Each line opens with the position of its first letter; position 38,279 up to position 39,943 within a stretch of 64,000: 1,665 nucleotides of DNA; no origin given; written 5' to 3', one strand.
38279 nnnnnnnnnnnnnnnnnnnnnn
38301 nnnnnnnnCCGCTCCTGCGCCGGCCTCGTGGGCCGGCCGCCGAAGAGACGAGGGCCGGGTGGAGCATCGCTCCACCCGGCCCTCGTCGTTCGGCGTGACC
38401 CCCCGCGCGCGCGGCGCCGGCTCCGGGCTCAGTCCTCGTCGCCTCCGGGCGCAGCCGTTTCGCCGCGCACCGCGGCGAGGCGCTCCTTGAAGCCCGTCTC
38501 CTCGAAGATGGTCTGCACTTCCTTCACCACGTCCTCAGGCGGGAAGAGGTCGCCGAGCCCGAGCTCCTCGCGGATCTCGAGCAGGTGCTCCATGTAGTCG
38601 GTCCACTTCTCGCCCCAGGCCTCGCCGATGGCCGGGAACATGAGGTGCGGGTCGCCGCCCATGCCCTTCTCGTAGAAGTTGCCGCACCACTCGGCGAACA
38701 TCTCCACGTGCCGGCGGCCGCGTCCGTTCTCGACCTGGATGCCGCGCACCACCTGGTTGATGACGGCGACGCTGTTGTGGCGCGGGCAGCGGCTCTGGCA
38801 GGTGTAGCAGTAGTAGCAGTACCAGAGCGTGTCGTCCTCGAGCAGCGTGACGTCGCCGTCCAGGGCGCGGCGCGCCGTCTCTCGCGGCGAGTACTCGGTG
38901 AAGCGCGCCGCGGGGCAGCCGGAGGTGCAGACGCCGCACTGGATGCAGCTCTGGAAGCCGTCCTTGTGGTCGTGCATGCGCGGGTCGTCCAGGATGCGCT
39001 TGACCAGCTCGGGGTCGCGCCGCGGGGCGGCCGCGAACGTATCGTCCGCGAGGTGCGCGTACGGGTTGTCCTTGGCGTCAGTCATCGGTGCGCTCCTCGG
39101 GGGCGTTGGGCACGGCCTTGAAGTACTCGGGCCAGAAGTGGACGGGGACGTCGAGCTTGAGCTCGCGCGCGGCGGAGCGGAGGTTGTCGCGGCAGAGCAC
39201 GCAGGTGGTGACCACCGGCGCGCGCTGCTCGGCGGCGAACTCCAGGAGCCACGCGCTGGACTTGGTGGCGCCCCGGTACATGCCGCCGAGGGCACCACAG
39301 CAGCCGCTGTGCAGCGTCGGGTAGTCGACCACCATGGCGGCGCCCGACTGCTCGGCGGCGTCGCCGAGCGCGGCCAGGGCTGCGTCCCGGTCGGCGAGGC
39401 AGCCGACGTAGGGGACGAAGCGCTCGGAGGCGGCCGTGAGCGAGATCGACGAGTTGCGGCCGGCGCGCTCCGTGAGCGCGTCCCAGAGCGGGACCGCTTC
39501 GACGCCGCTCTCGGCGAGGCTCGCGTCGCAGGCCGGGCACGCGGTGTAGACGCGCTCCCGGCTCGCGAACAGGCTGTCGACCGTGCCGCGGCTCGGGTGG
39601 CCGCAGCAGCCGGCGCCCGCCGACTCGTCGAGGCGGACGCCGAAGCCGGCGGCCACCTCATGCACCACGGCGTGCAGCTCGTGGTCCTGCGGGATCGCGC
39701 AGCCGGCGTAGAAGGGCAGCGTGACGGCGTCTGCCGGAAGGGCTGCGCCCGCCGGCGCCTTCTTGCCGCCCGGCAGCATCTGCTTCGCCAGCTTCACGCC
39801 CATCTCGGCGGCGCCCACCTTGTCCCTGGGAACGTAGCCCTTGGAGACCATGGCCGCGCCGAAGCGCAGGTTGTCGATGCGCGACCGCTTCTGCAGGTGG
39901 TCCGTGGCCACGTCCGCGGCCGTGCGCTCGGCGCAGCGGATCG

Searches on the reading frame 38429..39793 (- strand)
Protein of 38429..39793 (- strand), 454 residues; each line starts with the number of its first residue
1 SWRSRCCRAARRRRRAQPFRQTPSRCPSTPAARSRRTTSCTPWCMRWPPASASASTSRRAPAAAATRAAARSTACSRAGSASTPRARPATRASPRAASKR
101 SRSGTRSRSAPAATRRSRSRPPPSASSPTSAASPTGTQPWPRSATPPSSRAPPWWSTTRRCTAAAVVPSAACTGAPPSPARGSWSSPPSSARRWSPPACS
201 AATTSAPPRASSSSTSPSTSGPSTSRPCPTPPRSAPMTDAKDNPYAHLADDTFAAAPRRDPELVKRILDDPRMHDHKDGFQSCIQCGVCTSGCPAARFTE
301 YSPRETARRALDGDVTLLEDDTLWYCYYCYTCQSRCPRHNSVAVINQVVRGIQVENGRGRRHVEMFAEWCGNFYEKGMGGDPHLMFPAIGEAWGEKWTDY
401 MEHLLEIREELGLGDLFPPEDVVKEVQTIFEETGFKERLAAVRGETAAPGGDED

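Call 70: search_protein_families(library=pfam, proteins=[window:38429-39793:-], max_evalue=0.0001)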
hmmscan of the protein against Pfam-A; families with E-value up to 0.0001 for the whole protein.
window:38429-39793:- (454 aa): 5 families
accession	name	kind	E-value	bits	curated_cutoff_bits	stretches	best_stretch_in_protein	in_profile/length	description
PF13183.11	Fer4_8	-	1.9e-09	38.4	27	1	281-339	3-67/68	4Fe-4S dicluster domain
PF13187.11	Fer4_9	-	1.6e-07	31.6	27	1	283-339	2-50/52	4Fe-4S dicluster domain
PF13534.11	Fer4_17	-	1.4e-06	29.1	22.2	1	282-339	1-59/61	4Fe-4S dicluster domain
PF12838.12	Fer4_7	-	2.3e-06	28.4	27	1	282-338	1-50/52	4Fe-4S dicluster domain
PF13237.11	Fer4_10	-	2.6e-06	27.7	25.5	1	281-337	7-53/53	4Fe-4S dicluster domain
